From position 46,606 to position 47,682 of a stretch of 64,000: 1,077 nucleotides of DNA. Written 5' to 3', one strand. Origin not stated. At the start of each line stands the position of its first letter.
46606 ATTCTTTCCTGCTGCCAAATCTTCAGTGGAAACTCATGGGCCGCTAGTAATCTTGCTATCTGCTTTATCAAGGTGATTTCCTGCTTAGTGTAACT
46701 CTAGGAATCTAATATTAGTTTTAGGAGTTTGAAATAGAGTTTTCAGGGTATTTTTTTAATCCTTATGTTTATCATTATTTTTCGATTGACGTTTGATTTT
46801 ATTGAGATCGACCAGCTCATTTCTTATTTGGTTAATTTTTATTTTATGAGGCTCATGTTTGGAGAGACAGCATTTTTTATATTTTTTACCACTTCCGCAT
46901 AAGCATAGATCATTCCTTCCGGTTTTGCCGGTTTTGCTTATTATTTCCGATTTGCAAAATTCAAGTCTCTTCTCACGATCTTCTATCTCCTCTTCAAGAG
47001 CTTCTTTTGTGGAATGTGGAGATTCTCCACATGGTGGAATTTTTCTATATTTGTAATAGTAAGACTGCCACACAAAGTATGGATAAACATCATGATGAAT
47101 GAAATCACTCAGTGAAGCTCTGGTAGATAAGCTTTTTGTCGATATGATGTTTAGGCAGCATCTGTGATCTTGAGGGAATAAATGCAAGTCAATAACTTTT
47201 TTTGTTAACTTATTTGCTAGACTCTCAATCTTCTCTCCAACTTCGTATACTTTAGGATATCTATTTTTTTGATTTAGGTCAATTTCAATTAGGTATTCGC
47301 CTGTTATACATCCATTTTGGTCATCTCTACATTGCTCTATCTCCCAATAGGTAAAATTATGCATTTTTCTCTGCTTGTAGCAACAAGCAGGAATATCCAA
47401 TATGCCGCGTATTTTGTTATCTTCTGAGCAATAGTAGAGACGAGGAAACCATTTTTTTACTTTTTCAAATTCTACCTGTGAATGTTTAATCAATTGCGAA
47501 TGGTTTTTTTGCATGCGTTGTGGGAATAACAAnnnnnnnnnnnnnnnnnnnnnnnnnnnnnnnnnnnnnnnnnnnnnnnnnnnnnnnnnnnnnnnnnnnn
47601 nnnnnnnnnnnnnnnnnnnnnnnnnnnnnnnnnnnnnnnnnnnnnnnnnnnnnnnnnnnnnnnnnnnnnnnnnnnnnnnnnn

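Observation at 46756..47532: Uncharacterised Cys-rich SEC-C-motif protein as third, possibly novel, gene of the CBASS-like operon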

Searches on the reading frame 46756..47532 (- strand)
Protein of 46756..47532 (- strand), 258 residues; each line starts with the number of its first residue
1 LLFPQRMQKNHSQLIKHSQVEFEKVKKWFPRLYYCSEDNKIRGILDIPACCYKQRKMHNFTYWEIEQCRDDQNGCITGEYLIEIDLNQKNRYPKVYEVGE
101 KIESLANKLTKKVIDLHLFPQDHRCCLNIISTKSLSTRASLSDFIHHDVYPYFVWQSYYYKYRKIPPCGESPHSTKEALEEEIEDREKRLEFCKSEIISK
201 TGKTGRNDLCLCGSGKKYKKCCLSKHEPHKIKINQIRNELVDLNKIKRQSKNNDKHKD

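Call 3: search_protein_families(library=pfam, proteins=[window:46756-47532:-], max_evalue=0.1)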
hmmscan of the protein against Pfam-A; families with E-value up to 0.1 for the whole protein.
window:46756-47532:- (258 aa): 2 families
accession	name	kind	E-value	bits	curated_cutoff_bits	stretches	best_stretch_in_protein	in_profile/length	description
PF02810.21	SEC-C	-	2.9e-09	37.1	20.4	1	206-223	1-18/19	SEC-C motif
PF04210.18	MtrG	-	0.034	14.5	27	1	178-206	14-43/64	Tetrahydromethanopterin S-methyltransferase, subunit G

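Call 4: search_protein_families(library=padloc, proteins=[window:46756-47532:-], max_evalue=0.1)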
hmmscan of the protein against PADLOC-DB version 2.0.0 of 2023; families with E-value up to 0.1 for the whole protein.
window:46756-47532:- (258 aa): 7 families
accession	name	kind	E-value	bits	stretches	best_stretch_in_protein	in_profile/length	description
PDLC00872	E2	-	9.4e-21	72.3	1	71-245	37-210/216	E2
PDLC00865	E2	-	7.3e-20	69.3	1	71-243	41-211/219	E2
PDLC00833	E1-E2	-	1e-14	52.5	1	71-253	42-219/222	E1-E2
PDLC00871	E2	-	1.2e-11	42.8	1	76-238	48-202/241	E2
PDLC00861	E2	-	1.3e-10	39.2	1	78-252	54-226/232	E2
PDLC00870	E2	-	5.9e-09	34.3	1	73-252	46-219/223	E2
PDLC04917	PDC-S12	-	3.1e-07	28.5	1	195-223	189-217/218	-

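Call 5: search_protein_families(library=ncbifam, proteins=[window:46756-47532:-], max_evalue=0.1)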
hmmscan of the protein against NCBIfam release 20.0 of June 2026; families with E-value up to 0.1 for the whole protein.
window:46756-47532:- (258 aa): 7 families
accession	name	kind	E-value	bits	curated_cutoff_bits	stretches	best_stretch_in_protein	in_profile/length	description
NF004088.0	PRK05590.1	equivalog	3.3e-10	40.6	140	1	184-223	125-164/166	hypothetical protein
TIGR04102.1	SWIM_PBPRA1643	hypoth_equivalog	4.7e-09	36.6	68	1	177-222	64-107/108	PBPRA1643 family SWIM/SEC-C metal-binding motif protein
NF007704.0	PRK10396.1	equivalog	2.8e-07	30.7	149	1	196-223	193-220/221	hypothetical protein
NF002592.0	PRK02250.1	equivalog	3.3e-06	27.3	158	1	200-222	144-166/167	hypothetical protein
NF002449.0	PRK01617.1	equivalog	7.6e-06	26.4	141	1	203-222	133-152/154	hypothetical protein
NF001213.0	PRK00183.1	equivalog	4.3e-05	23.6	158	1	203-224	133-154/157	hypothetical protein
NF008970.0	PRK12318.1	equivalog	0.00011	21.5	267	1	205-243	2-38/291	methionyl aminopeptidase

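Call 7: find_homologous_proteins(query=window:46756-47532:-)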
Query window:46756-47532:- (258 aa): 85 proteins with E <= 0.001 among 625 candidates.
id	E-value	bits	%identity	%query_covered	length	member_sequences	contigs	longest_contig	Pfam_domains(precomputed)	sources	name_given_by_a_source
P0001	2.1e-134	465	100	78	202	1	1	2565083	PF02810.22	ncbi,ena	-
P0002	1.6e-80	288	57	93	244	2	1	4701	PF02810.22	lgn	-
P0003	4.3e-78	281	55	93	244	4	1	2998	PF02810.22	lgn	-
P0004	1.5e-76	275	54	94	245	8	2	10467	PF02810.22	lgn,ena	-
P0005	1.3e-74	269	53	93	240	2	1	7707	PF02810.22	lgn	-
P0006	4.8e-72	261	54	91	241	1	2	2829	PF02810.22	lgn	-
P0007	3.0e-56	209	48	89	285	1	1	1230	PF02810.22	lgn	-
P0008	7.3e-53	198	50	80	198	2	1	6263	-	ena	-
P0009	6.4e-51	191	48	90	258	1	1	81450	PF02810.22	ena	-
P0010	1.9e-50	190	49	87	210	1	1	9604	PF02810.22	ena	-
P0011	4.0e-49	186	44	90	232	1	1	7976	PF02810.22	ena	-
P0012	1.4e-48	184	44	88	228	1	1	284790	-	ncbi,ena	-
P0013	3.1e-48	183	43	91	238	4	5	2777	PF02810.22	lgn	-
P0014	1.0e-47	181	47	84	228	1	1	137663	-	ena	-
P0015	2.7e-47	180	46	82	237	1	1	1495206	PF02810.22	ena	-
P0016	9.7e-47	178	46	86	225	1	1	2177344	PF02810.22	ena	-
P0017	1.6e-46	177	42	91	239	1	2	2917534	PF02810.22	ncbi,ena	-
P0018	3.1e-45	173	43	91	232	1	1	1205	PF02810.22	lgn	-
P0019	6.3e-44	169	40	92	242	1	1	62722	PF02810.22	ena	-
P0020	1.6e-43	167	42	93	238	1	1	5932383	PF02810.22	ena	-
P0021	1.8e-42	164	39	91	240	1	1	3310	PF02810.22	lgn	-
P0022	2.1e-42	164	42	81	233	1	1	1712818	PF02810.22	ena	-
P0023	6.6e-42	162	38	92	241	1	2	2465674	PF02810.22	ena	-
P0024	1.5e-41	161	40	82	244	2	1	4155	PF02810.22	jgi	-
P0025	1.7e-41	161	42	91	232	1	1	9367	PF02810.22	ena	-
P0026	2.3e-41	160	42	83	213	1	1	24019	PF02810.22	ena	-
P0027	1.7e-40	157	39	83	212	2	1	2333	PF02810.22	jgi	-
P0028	2.3e-40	157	41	94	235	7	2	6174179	PF02810.22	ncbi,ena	-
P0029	9.6e-40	155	45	83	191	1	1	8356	PF02810.22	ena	-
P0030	1.2e-39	154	42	78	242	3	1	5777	PF02810.22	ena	-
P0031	1.4e-39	154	43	81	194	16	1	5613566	PF02810.22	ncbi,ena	-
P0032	4.5e-39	153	39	94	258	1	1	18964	PF02810.22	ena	-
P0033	1.5e-38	151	43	84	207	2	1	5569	PF02810.22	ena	-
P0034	2.5e-38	150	42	85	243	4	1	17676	PF02810.22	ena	-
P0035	7.7e-38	149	42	82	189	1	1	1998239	PF02810.22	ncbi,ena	-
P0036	1.2e-37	148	42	81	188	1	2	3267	PF02810.22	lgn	-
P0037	1.4e-37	148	40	84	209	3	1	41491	PF02810.22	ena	-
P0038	1.7e-37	147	42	88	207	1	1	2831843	PF02810.22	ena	-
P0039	5.1e-37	146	39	88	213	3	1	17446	PF02810.22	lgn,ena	-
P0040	3.7e-35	140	40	82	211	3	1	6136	PF02810.22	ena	-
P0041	8.3e-35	139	41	82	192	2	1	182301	PF02810.22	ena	-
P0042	1.1e-34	138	42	79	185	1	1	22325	PF02810.22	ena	-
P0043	1.2e-33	135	42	83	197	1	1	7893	PF02810.22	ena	-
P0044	3.9e-33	133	41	86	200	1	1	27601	PF02810.22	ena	-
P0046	6.1e-33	132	36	83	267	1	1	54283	PF02810.22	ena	-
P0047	1.5e-32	131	42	81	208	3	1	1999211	PF02810.22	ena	-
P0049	1.1e-30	125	41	76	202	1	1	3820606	PF02810.22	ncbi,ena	-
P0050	8.4e-30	122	41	83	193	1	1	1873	PF02810.22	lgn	-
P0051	1.3e-29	122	46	57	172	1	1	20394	PF02810.22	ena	-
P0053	8.7e-20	89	33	80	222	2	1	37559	PF02810.22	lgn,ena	-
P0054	1.2e-16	79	34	80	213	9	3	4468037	PF02810.22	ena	-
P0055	2.4e-16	78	33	84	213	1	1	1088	PF02810.22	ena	-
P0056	4.4e-16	77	32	83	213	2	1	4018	PF02810.22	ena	-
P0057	1.1e-15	76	34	79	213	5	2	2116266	PF02810.22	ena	-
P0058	8.5e-7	47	44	31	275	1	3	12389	PF02810.22,PF13428.13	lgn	-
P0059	3.0e-5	42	55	17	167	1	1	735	PF02810.22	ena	-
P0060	6.3e-5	41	51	21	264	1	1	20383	PF02810.22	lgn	-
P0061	6.6e-5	41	59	19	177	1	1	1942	PF02810.22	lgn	-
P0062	6.8e-5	41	82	11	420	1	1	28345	PF02810.22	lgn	-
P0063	7.0e-5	41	50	22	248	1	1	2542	PF02810.22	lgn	-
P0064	1.1e-4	40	50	16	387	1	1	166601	PF02810.22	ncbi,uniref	ncbi:SEC-C metal-binding domain-containing protein [Neobacillus sp. NPDC097160]|uniref:SEC-C metal-b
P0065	1.2e-4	40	49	21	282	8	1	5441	PF02810.22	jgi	-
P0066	1.3e-4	40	61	16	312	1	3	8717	PF02810.22,PF13428.13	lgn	-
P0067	1.4e-4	40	50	20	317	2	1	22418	PF02810.22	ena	-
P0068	1.8e-4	39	61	15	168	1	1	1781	PF02810.22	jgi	jgi:hypothetical protein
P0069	1.8e-4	39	47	19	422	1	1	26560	PF02810.22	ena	-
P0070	1.9e-4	39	85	10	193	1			PF02810.22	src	-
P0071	2.0e-4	39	80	8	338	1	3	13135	PF14559.13,PF04184.19,PF02810.22,PF13428.13,PF13181.13,PF07719.24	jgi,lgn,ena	-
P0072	2.1e-4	39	49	20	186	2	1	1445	PF02810.22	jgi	jgi:hypothetical protein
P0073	2.9e-4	39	44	27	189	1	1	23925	PF01327.27,PF02810.22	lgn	-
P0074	3.0e-4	38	88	9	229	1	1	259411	PF02810.22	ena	-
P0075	3.5e-4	38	73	12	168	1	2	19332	PF02810.22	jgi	jgi:hypothetical protein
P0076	5.2e-4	38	52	18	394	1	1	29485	PF02810.22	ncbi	-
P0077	5.4e-4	38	76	12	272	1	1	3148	PF02810.22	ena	-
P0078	5.4e-4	38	34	39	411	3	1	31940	PF06685.17,PF02810.22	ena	-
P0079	5.8e-4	38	81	10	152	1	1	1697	PF02810.22,PF17775.8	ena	-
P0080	6.1e-4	37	49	20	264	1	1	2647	PF02810.22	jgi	jgi:hypothetical protein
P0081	6.4e-4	37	50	19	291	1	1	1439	PF02810.22,PF25948.1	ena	-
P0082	6.5e-4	37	96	9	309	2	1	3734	PF06685.17,PF02810.22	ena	-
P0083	6.7e-4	37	36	29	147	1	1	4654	PF02810.22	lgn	-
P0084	7.0e-4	37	51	16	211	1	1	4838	PF02810.22,PF18143.7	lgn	-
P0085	8.2e-4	37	59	15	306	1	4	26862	PF00557.30,PF02810.22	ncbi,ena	-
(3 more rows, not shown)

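Call 11: find_encoding_contigs(protein=P0001, flank=10000, max_places=3)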
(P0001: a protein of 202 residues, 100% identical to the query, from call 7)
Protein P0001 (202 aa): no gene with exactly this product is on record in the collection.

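Call 13: find_encoding_contigs(protein=P0017, flank=6000, max_places=2)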
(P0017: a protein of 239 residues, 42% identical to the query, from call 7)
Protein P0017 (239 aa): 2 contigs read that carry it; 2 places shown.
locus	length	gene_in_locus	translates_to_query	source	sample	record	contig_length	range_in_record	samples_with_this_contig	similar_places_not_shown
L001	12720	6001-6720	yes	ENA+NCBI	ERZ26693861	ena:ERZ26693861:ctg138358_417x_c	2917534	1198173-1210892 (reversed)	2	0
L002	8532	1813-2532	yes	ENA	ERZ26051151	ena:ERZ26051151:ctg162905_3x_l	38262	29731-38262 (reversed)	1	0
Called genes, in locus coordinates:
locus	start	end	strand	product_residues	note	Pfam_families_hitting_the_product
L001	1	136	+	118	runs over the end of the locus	PF01909:NTP_transf_2 (weak), PF18765:Polbeta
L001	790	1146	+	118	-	PF01548:DEDD_Tnp_IS110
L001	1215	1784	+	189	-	PF02371:Transposase_20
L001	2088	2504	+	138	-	PF08780:NTase_sub_bind, PF01934:HepT-like (weak)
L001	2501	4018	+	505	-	PF01909:NTP_transf_2 (faint), PF18765:Polbeta, PF01420:Methylase_S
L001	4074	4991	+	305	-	PF01734:Patatin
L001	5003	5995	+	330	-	PF18144:SMODS, PF21654:DncV-like_NTFase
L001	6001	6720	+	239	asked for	PF02810:SEC-C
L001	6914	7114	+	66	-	PF13711:DUF4160 (weak)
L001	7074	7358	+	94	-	PF10387:DUF2442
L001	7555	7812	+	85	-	PF02604:PhdYeFM_antitox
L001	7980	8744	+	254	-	-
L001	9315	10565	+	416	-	PF08867:FRG, PF13414:TPR_11, PF00515:TPR_1, PF13414:TPR_11, PF00515:TPR_1, PF13181:TPR_8, PF13432:TPR_16, PF13414:TPR_11, +26 more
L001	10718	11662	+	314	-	-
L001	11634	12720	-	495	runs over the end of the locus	PF00899:ThiF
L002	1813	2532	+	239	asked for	PF02810:SEC-C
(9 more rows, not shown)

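Call 14: find_encoding_contigs(protein=P0028, flank=6000, max_places=2)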
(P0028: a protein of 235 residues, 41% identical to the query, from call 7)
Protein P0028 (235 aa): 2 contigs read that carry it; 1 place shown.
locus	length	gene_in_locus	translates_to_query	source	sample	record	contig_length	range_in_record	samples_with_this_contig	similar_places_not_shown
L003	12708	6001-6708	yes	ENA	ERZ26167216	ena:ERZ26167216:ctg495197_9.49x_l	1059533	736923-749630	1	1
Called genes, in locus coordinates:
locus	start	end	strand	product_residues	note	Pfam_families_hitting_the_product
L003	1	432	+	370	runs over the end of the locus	PF12323:HTH_OrfB_IS605, PF01385:OrfB_IS605, PF07282:Cas12f1-like_TNB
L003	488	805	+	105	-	-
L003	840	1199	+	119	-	-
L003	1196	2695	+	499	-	PF01420:Methylase_S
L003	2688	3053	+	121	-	PF01734:Patatin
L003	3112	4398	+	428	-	PF00872:Transposase_mut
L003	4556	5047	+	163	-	PF01734:Patatin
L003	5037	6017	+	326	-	PF18144:SMODS, PF21654:DncV-like_NTFase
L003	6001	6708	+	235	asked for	PF02810:SEC-C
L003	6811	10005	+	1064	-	PF04313:HSDR_N, PF04851:ResIII, PF18766:SWI2_SNF2, PF22679:T1R_D3-like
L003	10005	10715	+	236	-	PF01863:YgjP-like, PF10263:SprT-like (faint)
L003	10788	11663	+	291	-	PF05721:PhyH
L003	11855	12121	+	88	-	-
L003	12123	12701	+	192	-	-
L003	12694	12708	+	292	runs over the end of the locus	PF23441:SDR (weak), PF00106:adh_short, PF13561:adh_short_C2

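Call 20: predict_structure(alignment_id=A1)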
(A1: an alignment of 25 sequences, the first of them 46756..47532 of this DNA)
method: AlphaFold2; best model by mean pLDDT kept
length: 258 residues; sequences in the alignment: 25
mean_pLDDT: 83.5   pTM: 0.74
mean pLDDT of the five models: 83.5, 82.5, 82.3, 82.0, 81.9
residues with pLDDT >= 90: 103; 70-90: 122; 50-70: 14; < 50: 19
segments of 3 or more residues with pLDDT < 50: 1-12, 130-132, 134-136
pLDDT, mean of each block of 10 residues (from residue 1): 36 69 94 95 98 88 93 96 87 89 96 91 74 55 90 96 91 81 86 84 76 82 80 86 86 70
secondary structure, 60 per line:
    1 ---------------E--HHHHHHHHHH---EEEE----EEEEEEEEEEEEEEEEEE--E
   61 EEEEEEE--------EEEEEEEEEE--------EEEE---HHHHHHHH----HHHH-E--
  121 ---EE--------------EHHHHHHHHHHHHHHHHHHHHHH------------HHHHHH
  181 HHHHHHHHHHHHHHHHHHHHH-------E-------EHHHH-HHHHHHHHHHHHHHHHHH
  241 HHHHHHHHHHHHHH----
elements in order: H19-28 E32-35 E40-57 E60-67 E76-85 E94-97 H101-108 H113-116 H141-162 H175-201 H218-221 H223-254

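Call 23: fold_search(model_id=the predicted structure, library=pdb)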
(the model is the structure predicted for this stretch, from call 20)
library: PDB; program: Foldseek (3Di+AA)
matches with E <= 10: 225; with E <= 0.001: 0
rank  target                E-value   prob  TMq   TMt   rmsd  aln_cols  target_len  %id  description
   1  9gn8                  5.4e-02  0.97  0.29  0.42   7.2       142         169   11  Crystal Structure of UFC1 E149D (released 2025-05-07)
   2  3kpa_A                5.4e-02  0.93  0.29  0.45   8.1       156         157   10  Ubiquitin fold modifier conjugating enzyme from Leishmania major (probable) (released 2009-12-01)
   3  8c0d_C                6.5e-02  0.93  0.32  0.47   9.9       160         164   11  UFL1/DDRGK1 bound to UFC1 (released 2023-12-27)
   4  9i9o                  1.2e-01  0.87  0.28  0.41   5.8       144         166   14  Crystal Structure of UFC1 K108M (released 2025-05-07)
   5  3evx_A                1.6e-01  0.87  0.28  0.43   6.9       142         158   13  Crystal structure of the human E2-like ubiquitin-fold modifier conjugating enzyme 1 (Ufc1). Northeast Structural Genom (released 2008-10-21)
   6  9gmm                  1.6e-01  0.85  0.28  0.41   6.8       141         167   12  Crystal Structure of UFC1 T106I (released 2025-05-07)
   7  9glm                  1.8e-01  0.90  0.30  0.45   6.0       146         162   14  Crystal Structure of UFC1 W145F (released 2025-05-07)
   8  9gmn                  2.2e-01  0.82  0.29  0.43   6.2       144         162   14  Crystal Structure of UFC1 T106V (released 2025-05-07)
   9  7nw1_AAA              2.8e-01  0.75  0.28  0.42   6.9       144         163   14  Crystal structure of UFC1 in complex with UBA5 (released 2021-09-29)
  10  8c0d_F                2.9e-01  0.72  0.28  0.42   6.8       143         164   11  UFL1/DDRGK1 bound to UFC1 (released 2023-12-27)
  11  2z6p                  3.3e-01  0.72  0.29  0.42   5.6       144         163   14  Crystal Structure of the Ufc1, Ufm1 conjugating enzyme 1 (released 2007-09-25)
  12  2iub_H                3.7e-01  0.07  0.14  0.12  22.0       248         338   12  Crystal structure of a divalent metal ion transporter CorA at 2.9 A resolution. (released 2006-08-03)
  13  9gli                  4.2e-01  0.72  0.29  0.43   6.0       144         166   14  Crystal Structure of UFC1 T106C (released 2025-05-07)
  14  9i9n                  4.2e-01  0.66  0.28  0.42   6.7       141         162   11  Crystal Structure of UFC1 C116E & K108A (released 2025-05-07)
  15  9gln                  4.4e-01  0.66  0.28  0.42   6.7       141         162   11  Crystal Structure of UFC1 C116E (released 2025-05-07)
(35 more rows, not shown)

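Call 24: search_solved_structures(query=A1, max_evalue=10, show_alignments=2)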
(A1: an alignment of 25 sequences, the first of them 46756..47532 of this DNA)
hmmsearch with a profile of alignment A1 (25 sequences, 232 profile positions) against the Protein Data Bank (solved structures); distinct sequences matched with E-value up to 10: 10.
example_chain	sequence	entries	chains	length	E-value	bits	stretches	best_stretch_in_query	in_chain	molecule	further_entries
9l6b_C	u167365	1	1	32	7.9e-08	35.1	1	177-196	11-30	UPF0225 protein YchJ -C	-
1ozb_I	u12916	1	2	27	1.8e-07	33.9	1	178-200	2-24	Preprotein translocase secA subunit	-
1sx0_A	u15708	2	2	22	4.2e-07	32.7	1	177-196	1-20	SecA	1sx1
1tm6_A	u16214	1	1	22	6.6e-07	32.1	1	179-197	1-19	Preprotein translocase secA subunit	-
3iqy_A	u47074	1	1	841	6.2e-06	28.9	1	164-197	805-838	Protein translocase subunit secA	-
1tf2_A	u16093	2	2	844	6.2e-06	28.9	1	164-197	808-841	Preprotein translocase secA subunit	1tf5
2i9w_A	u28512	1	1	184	0.0011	21.5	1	156-196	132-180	Hypothetical protein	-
2jq5_A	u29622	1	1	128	0.63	12.5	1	183-198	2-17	SEC-C motif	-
4paw_A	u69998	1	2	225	0.63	12.5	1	47-106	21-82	Orotate phosphoribosyltransferase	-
9l6b_A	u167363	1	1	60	1.6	11.2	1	182-199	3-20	UPF0225 protein YchJ -A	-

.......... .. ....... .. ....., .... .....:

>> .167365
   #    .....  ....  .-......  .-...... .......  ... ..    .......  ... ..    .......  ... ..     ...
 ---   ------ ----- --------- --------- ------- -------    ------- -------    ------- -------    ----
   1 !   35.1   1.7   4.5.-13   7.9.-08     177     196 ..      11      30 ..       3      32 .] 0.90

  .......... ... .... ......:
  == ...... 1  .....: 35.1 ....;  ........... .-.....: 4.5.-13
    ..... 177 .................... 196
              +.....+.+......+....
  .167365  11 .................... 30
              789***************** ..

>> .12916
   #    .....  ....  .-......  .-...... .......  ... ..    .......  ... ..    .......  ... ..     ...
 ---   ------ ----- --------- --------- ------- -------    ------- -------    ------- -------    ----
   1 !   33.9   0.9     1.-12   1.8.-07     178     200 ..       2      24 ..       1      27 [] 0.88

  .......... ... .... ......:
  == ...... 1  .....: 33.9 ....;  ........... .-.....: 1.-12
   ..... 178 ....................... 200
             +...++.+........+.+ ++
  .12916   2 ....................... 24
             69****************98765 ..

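Call 27: find_related_loci(query=A1, collection=genome_contigs, flank=6000)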
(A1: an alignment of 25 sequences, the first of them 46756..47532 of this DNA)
Query A1 (258 aa) in genome_contigs; peptide patterns used: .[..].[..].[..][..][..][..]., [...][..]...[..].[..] (x = any residue, [..] = any of these).
600 stretches matched a pattern (row limit reached: there are more); 427 encode a relative of the query (tblastn E <= 1e-3); the best 80 are kept; 80 distinct loci.
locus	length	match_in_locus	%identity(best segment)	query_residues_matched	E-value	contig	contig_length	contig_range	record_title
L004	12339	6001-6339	32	121-221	8e-10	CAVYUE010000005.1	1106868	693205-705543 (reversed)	MAG: uncultured Acidobacteriaceae bacterium isolate MFD09671.bin.2.33 genome assembly, contig: contig_10390, whole genom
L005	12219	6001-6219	38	153-222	2e-8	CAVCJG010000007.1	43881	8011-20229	Eggerthellaceae bacterium isolate H07603-L1_cleanbin_000033 genome assembly, contig: Spades_H07603-L1_contig_499, whole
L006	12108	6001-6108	64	203-238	2e-8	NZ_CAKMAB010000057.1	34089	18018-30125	Paenibacillus pseudetheri strain CIP 111894, whole genome shotgun sequence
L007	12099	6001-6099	61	193-225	4e-8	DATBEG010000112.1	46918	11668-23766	MAG TPA_asm: Bryobacteraceae bacterium isolate SMAG_U5831 k141_4303601, whole genome shotgun sequence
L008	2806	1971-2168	46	162-224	3e-8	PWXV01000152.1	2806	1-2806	MAG: Ignavibacteriales bacterium isolate T3Sed10_11 T3-Sed10-C114322, whole genome shotgun sequence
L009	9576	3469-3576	64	195-230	4e-8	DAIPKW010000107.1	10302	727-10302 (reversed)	MAG TPA_asm: Thermodesulfobacteriota bacterium isolate CTOTU21550 NODE_2972_length_10302_cov_78.466771, whole genome sho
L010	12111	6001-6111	59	186-222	8e-8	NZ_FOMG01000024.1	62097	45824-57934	Clostridium uliginosum strain DSM 12992, whole genome shotgun sequence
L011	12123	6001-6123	51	202-246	8e-8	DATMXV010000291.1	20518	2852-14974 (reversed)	MAG TPA_asm: Desulfitobacteriaceae bacterium isolate SMAG_U13129 k141_18709, whole genome shotgun sequence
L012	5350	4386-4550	53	184-236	8e-8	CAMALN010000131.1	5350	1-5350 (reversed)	MAG: uncultured Lachnospiraceae bacterium isolate SRR5665903_bin.31_metaWRAP_v1.3_MAG genome assembly, contig: ERZ114488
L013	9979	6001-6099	64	205-236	1e-7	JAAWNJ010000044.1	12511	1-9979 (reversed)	MAG: Clostridia bacterium isolate ABMPRH_45_2_1 SL341409_scaffold_6417, whole genome shotgun sequence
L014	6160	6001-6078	77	203-228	1e-7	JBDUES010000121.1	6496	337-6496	MAG: Candidatus Nitrosocosmicus sp. isolate cluster2_bin.49 k127_830795, whole genome shotgun sequence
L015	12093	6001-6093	65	198-228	1e-7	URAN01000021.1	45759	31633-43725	uncultured Clostridiales bacterium isolate UMGS821 genome assembly, contig: NODE_382_length_45759_cov_6.257023, whole ge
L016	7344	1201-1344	46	199-243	3e-7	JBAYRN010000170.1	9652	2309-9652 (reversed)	MAG: Vulcanimicrobiota bacterium isolate SO_2016_LW2_44 scaffold15344_LW138R_2016, whole genome shotgun sequence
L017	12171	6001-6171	46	203-248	2e-7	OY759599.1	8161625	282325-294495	MAG: Desulfatiglandales bacterium isolate ef928343-fb2c-4ac1-bd77-a4af7a033044 genome assembly, chromosome: 1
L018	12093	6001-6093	65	195-225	2e-7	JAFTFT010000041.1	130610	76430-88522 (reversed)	MAG: Oscillospiraceae bacterium isolate RGIG3778 Roe_deer_Abomasum-4__c2027, whole genome shotgun sequence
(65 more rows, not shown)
